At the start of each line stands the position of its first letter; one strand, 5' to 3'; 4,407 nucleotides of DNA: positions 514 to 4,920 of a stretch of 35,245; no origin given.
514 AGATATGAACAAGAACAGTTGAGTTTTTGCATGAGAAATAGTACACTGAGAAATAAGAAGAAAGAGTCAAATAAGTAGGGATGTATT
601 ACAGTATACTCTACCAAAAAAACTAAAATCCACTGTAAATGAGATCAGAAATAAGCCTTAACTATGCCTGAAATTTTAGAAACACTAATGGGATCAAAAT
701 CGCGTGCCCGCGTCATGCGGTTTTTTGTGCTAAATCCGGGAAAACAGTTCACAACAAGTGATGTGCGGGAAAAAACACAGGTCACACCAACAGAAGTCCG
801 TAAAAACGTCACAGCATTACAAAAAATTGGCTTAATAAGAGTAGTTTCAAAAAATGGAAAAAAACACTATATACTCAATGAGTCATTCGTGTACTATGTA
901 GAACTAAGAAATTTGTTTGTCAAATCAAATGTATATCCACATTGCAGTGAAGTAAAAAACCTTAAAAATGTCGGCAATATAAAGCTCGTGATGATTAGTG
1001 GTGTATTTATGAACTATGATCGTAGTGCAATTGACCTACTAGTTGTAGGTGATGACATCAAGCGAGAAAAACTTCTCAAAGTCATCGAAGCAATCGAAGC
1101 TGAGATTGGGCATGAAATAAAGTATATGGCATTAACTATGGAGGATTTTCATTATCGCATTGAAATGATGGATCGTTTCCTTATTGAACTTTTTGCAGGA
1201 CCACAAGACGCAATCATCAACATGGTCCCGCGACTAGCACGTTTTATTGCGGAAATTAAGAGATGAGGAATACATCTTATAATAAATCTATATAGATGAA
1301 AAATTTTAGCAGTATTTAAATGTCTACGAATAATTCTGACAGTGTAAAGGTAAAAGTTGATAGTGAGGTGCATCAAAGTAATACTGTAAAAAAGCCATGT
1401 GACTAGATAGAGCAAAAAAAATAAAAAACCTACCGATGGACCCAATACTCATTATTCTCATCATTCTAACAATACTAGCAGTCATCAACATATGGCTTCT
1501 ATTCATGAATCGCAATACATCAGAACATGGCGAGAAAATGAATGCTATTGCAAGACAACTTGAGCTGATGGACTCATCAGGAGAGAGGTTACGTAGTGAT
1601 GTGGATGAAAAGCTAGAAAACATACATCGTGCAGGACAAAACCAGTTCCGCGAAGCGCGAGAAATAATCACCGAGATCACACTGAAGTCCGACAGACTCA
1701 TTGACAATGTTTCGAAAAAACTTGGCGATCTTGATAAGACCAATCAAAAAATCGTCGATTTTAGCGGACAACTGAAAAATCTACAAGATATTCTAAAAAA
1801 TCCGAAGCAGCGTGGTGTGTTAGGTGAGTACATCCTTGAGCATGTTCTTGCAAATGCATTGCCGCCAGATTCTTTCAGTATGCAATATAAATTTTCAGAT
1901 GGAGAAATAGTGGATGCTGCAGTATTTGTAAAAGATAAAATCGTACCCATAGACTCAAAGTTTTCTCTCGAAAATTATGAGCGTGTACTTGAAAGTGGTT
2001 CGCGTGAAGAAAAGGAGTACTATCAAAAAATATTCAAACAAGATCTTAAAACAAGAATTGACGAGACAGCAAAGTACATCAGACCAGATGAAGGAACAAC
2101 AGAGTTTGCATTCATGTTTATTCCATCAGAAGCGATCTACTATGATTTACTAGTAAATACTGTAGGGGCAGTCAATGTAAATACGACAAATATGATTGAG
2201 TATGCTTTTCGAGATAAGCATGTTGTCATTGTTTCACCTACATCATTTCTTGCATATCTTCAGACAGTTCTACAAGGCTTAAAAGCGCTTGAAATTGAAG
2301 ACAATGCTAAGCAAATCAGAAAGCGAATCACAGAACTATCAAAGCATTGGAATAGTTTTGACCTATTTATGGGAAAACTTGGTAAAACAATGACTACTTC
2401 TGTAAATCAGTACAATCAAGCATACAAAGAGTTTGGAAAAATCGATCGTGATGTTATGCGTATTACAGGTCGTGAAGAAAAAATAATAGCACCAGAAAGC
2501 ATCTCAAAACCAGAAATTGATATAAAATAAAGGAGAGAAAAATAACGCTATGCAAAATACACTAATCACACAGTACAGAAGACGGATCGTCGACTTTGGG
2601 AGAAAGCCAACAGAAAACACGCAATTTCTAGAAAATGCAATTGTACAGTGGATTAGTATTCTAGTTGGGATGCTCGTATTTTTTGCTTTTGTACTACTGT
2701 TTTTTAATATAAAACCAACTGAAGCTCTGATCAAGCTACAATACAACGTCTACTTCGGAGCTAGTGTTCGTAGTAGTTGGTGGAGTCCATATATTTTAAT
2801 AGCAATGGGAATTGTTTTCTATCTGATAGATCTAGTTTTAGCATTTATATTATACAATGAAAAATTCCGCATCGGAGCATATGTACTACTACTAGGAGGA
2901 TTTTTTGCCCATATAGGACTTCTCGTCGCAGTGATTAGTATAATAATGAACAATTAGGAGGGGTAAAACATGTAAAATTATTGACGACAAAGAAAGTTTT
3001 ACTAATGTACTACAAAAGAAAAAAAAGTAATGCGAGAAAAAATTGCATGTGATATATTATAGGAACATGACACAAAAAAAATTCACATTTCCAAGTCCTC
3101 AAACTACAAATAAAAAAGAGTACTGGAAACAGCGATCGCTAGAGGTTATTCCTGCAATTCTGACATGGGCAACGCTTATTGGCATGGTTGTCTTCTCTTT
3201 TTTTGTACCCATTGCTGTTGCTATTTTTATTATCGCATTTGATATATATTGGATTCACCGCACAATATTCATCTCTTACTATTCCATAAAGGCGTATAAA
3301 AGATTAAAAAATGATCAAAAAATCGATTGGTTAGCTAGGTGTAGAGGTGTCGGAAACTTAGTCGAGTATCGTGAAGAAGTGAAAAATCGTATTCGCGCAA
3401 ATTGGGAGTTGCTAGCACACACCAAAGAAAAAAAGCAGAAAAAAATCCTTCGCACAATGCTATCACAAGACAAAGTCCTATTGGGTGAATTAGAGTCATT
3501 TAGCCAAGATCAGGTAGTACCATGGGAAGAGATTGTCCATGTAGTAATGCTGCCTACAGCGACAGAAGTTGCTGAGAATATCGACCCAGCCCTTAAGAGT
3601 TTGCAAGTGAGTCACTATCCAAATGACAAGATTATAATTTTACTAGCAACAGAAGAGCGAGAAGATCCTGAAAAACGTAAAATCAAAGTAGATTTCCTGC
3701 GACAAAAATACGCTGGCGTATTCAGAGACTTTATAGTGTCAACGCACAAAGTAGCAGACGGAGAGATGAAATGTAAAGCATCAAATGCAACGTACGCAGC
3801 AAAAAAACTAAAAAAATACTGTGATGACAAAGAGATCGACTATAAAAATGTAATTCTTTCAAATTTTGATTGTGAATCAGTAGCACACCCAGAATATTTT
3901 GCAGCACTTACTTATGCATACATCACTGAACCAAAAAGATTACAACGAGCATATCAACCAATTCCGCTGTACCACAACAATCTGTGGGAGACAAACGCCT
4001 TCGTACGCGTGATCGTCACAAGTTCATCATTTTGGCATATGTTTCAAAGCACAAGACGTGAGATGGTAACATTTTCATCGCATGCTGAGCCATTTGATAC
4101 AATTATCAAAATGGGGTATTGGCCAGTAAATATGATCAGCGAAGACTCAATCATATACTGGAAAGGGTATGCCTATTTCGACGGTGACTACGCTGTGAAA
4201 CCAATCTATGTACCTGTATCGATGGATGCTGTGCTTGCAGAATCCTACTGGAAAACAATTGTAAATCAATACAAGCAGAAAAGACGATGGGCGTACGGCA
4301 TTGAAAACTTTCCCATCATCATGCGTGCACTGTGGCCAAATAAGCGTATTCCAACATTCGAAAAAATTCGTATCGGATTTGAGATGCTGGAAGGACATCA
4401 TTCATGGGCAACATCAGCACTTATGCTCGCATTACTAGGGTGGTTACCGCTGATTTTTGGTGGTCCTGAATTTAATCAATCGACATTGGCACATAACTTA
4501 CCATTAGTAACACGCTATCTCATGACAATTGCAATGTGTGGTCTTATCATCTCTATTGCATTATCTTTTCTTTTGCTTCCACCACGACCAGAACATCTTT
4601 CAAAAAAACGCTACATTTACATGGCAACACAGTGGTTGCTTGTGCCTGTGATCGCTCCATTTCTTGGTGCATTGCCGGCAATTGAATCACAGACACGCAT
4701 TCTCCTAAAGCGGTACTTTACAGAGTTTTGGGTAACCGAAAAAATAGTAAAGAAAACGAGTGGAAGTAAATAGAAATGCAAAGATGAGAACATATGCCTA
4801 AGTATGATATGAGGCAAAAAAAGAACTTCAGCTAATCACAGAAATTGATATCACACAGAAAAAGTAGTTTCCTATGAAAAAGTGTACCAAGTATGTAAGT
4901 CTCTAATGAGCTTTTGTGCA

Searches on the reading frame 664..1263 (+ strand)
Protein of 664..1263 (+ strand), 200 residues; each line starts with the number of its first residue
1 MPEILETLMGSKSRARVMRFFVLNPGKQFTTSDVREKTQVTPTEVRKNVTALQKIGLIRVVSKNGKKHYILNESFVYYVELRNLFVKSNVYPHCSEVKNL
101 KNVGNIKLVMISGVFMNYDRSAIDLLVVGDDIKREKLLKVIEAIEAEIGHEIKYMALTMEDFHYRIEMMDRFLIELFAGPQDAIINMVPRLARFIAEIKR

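Call 14: search_protein_families(library=pfam, proteins=[window:664-1263:+], max_evalue=0.001)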
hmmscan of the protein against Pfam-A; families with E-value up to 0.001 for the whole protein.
window:664-1263:+ (200 aa): 2 families
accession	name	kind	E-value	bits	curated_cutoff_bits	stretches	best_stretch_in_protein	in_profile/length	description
PF12840.13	HTH_20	-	2.1e-05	24.8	27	1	9-61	1-51/51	Helix-turn-helix domain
PF24033.1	DUF7342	-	0.00028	21.4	31.6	1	30-87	19-76/150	Family of unknown function (DUF7342)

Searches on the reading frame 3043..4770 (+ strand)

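Call 14: search_protein_families(library=pfam, proteins=[window:3043-4770:+], max_evalue=0.001)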
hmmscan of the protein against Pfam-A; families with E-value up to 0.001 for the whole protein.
window:3043-4770:+ (576 aa): 1 family
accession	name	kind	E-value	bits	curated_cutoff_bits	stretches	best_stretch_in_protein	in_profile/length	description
PF13632.12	Glyco_trans_2_3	-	1.8e-05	25.1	27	1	276-509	6-196/198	Glycosyl transferase family group 2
